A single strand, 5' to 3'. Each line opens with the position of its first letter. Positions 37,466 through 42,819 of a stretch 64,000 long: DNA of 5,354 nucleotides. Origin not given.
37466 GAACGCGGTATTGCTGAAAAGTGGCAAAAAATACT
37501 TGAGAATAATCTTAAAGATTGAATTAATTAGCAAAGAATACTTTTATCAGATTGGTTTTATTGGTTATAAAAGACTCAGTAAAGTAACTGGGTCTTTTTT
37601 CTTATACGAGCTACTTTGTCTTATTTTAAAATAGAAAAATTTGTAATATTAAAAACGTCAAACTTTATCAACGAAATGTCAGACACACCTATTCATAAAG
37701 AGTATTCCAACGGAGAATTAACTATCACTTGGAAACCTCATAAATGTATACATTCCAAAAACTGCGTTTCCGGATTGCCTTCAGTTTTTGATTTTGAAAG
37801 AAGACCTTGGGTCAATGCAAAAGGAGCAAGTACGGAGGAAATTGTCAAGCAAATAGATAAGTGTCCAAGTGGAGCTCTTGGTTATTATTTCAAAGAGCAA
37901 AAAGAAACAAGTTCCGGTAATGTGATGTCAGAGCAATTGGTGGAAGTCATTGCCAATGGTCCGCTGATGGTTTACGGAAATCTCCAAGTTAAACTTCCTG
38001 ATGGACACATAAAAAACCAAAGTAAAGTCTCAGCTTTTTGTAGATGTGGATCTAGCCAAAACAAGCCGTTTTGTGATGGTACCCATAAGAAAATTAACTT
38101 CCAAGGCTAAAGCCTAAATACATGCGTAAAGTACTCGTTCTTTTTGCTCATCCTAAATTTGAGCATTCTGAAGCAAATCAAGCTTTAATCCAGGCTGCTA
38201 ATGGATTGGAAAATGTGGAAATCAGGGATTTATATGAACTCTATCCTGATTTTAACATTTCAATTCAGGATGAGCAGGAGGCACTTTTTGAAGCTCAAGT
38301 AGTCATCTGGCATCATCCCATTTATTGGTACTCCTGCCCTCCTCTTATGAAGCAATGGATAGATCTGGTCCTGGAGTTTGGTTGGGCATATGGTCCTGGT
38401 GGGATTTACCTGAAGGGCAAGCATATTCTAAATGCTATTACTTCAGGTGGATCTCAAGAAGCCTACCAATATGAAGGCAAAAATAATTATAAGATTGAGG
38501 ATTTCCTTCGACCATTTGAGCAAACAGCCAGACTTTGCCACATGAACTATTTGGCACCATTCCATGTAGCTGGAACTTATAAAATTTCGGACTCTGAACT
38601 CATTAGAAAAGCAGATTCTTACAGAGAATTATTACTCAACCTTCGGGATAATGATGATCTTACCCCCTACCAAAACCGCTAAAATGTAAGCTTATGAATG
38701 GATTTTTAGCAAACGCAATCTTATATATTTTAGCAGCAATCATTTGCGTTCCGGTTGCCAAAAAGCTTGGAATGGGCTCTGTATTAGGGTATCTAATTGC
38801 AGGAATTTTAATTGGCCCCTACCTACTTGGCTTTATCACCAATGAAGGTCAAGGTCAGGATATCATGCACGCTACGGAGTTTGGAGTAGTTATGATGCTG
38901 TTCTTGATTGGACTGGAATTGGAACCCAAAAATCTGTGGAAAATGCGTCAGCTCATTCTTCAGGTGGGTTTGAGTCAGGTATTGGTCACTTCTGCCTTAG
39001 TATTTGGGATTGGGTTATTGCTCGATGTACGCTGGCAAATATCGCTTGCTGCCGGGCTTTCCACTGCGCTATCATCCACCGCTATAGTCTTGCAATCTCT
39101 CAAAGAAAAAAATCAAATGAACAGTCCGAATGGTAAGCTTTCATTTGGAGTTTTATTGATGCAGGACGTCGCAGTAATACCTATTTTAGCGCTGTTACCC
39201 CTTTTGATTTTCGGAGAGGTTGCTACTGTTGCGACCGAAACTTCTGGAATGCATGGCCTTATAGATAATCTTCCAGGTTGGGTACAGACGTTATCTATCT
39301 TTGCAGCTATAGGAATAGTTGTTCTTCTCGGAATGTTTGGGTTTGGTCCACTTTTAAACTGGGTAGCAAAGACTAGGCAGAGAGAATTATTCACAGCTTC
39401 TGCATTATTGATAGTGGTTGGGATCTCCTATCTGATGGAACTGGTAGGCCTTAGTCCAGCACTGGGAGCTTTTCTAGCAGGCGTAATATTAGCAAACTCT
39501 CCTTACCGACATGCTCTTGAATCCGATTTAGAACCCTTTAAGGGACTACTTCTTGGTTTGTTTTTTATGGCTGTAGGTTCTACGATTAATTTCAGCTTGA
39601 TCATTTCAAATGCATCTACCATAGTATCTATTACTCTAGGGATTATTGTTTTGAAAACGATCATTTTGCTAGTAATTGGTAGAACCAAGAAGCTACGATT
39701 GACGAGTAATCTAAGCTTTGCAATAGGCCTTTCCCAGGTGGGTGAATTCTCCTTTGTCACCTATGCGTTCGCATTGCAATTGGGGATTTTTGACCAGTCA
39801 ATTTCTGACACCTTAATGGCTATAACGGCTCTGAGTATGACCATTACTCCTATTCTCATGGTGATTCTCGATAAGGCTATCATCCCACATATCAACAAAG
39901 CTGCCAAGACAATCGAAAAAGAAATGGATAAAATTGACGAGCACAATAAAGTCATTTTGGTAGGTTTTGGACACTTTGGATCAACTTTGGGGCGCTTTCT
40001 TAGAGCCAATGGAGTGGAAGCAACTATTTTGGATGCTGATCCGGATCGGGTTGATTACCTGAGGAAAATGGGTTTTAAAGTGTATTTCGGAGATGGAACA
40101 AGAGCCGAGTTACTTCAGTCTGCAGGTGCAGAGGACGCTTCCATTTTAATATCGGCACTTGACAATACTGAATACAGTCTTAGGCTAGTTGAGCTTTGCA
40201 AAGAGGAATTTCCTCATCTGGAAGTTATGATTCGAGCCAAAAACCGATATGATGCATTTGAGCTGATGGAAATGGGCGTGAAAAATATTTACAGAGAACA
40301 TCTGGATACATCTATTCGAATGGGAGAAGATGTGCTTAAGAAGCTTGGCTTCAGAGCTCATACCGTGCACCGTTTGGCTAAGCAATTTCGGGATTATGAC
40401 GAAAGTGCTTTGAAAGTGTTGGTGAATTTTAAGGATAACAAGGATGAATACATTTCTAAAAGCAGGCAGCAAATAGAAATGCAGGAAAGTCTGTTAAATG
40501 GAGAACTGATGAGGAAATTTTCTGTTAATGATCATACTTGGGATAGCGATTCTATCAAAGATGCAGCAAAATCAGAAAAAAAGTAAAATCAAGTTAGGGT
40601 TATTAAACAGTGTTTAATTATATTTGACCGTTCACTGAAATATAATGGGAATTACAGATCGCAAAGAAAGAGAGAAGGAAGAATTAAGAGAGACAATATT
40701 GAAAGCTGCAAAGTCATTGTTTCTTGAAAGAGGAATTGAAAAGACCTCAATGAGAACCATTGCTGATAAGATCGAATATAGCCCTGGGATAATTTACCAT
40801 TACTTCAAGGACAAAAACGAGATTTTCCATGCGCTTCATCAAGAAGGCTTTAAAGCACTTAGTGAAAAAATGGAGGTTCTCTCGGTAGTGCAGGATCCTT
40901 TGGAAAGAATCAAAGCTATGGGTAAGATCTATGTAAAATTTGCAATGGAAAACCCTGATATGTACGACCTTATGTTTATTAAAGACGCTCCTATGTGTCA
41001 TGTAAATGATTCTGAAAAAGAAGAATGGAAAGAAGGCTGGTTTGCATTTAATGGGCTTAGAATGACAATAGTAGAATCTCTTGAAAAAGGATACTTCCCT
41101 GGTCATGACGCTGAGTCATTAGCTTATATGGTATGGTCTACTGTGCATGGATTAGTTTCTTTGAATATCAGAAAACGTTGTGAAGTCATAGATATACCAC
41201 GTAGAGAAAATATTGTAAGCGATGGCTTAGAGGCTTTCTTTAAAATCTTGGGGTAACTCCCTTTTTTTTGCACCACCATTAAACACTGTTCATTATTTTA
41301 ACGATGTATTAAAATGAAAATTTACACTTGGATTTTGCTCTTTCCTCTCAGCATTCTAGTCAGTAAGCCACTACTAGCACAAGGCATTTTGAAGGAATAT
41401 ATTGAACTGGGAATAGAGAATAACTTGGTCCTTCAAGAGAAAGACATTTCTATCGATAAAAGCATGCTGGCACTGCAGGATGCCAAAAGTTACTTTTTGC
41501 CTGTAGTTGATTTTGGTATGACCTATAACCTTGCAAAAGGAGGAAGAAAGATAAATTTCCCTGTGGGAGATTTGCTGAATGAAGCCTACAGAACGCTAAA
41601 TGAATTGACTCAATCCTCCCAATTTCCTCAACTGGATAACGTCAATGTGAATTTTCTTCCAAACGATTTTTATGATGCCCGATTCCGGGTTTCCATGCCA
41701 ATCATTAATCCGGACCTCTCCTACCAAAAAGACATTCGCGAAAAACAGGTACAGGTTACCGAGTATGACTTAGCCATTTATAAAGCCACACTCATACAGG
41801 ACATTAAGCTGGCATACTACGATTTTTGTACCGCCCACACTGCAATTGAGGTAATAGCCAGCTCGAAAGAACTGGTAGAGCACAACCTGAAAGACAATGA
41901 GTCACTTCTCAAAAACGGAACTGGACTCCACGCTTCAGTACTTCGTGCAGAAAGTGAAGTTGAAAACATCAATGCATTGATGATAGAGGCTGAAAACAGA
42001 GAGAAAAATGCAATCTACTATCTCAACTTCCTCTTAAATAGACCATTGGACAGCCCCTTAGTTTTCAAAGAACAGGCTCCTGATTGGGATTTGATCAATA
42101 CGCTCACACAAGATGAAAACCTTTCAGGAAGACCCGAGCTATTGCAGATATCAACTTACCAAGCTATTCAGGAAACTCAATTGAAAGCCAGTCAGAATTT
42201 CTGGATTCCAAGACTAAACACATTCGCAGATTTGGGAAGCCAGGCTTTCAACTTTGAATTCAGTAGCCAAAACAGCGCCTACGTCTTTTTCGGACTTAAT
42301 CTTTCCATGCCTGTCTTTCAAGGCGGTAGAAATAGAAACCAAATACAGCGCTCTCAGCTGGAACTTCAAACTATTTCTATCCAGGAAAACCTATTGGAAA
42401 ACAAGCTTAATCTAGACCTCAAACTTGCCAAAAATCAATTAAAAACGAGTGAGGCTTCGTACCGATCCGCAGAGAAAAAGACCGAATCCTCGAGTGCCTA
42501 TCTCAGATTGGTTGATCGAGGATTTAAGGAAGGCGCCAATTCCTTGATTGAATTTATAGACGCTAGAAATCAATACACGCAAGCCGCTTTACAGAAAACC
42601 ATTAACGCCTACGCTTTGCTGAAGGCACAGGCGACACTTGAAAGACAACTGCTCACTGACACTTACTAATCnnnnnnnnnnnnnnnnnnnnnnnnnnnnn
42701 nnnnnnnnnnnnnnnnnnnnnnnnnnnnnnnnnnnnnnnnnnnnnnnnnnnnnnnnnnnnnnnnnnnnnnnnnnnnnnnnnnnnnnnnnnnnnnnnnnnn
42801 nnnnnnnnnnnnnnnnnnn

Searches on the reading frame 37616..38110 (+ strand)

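Call 17: search_protein_families(library=pfam, proteins=[window:37616-38110:+], max_evalue=0.01)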
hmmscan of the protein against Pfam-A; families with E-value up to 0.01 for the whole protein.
window:37616-38110:+ (164 aa): 2 families
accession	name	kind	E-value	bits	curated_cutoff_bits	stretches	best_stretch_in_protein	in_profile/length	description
PF06902.16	Fer4_19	-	3.2e-23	82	24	1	30-91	1-62/64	Divergent 4Fe-4S mono-cluster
PF09360.15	zf-CDGSH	-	1.3e-16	61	29.5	1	114-158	1-48/48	Iron-binding zinc finger CDGSH type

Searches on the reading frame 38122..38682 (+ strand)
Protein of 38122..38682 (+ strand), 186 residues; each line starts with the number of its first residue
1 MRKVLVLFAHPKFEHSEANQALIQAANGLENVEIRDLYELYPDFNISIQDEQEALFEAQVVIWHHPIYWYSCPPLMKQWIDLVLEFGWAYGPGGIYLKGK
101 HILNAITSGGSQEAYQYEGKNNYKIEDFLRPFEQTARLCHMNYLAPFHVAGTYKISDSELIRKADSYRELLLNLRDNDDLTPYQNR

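Call 17: search_protein_families(library=pfam, proteins=[window:38122-38682:+], max_evalue=0.01)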
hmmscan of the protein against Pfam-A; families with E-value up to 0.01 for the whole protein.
window:38122-38682:+ (186 aa): 2 families
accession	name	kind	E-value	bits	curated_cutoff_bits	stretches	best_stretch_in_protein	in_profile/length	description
PF02525.22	Flavodoxin_2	-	1.2e-46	159.4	27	1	3-168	2-195/198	Flavodoxin-like fold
PF03358.20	FMN_red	-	0.00011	22.2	24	1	45-111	58-118/152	NADPH-dependent FMN reductase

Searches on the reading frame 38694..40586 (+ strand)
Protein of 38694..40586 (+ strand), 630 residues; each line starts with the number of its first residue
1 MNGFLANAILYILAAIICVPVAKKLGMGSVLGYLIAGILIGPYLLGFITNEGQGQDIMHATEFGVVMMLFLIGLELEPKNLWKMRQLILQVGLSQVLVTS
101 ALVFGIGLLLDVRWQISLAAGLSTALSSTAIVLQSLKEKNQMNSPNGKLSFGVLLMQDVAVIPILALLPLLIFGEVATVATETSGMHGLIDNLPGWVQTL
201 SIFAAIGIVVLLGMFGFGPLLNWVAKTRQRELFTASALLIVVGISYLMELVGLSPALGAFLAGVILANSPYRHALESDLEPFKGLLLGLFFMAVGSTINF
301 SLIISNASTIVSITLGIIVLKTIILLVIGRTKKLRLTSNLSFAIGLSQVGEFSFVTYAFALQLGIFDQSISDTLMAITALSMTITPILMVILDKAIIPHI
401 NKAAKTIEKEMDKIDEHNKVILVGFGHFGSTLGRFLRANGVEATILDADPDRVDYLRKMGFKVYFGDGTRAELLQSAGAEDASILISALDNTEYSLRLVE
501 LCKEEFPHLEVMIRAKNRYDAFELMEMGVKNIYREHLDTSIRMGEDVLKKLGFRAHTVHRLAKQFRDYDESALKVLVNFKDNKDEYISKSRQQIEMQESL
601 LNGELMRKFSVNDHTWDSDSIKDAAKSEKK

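Call 17: search_protein_families(library=pfam, proteins=[window:38694-40586:+], max_evalue=0.01)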
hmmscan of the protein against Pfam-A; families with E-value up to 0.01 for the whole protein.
window:38694-40586:+ (630 aa): 3 families
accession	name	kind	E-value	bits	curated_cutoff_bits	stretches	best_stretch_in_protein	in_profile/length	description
PF00999.27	Na_H_Exchanger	-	3.4e-56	191.2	26.2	1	13-388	2-373/375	Sodium/hydrogen exchanger, transmembrane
PF02254.24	TrkA_N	-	4.7e-23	82.2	23.8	1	420-532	1-113/116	TrkA-N domain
PF02558.23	ApbA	-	0.0031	17.6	22.2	1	421-473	2-52/150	Ketopantoate reductase PanE/ApbA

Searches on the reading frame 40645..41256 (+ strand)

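Call 4: search_protein_families(library=pfam, proteins=[window:40645-41256:+], max_evalue=1)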
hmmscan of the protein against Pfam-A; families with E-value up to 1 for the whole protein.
window:40645-41256:+ (203 aa): 3 families
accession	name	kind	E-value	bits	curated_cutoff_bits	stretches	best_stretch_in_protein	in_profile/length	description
PF00440.29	TetR_N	-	4.1e-16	58.9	24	1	18-64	1-47/47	Bacterial regulatory proteins, tetR family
PF13305.11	TetR_C_33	-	1.6e-12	48.4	26.8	1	90-179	2-86/103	Tetracyclin repressor-like, C-terminal domain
PF21993.1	TetR_C_13_2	-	0.26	12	27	1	134-173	48-87/103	Transcriptional regulator LmrA/YxaF-like, C-terminal domain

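Call 80: search_protein_families(library=ncbifam, proteins=[window:40645-41256:+], max_evalue=1e-10)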
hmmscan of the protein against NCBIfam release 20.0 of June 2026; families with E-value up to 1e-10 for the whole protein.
window:40645-41256:+ (203 aa): 1 family
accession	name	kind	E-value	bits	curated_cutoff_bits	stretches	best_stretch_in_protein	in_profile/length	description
NF051852.1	efflux_TF_MtrR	exception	2.2e-11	43.9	280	0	9-78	6-75/205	multidrug efflux system transcriptional repressor MtrR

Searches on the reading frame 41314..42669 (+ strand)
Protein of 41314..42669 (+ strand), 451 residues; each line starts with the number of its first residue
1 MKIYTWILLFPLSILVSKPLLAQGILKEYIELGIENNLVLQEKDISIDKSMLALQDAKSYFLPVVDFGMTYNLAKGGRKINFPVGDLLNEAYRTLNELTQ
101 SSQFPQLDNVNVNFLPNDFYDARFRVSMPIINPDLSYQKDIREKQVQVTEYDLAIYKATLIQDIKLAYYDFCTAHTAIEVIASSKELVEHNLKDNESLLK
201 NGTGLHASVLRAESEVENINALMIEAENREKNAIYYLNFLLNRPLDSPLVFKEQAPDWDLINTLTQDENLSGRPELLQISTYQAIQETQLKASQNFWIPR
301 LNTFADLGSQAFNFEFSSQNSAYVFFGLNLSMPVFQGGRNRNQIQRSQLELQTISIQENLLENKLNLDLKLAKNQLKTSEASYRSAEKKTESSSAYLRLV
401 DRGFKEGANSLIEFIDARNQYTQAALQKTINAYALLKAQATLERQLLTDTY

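Call 4: search_protein_families(library=pfam, proteins=[window:41314-42669:+], max_evalue=1)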
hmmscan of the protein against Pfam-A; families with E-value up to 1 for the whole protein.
window:41314-42669:+ (451 aa): 1 family
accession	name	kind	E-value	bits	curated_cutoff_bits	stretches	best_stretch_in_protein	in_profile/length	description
PF02321.23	OEP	-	4.3e-40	138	22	2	26-242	1-187/187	Outer membrane efflux protein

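Call 80: search_protein_families(library=ncbifam, proteins=[window:41314-42669:+], max_evalue=1e-10)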
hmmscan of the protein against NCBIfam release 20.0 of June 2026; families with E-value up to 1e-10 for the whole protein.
window:41314-42669:+ (451 aa): 2 families
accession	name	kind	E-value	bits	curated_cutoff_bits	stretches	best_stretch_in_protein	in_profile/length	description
TIGR01844.1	type_I_sec_TolC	subfamily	3.7e-17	62.4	225.15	1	142-442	94-393/414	TolC family outer membrane protein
TIGR01845.1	outer_NodT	subfamily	1.1e-11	44.2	210.05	0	143-441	150-452/460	efflux transporter outer membrane subunit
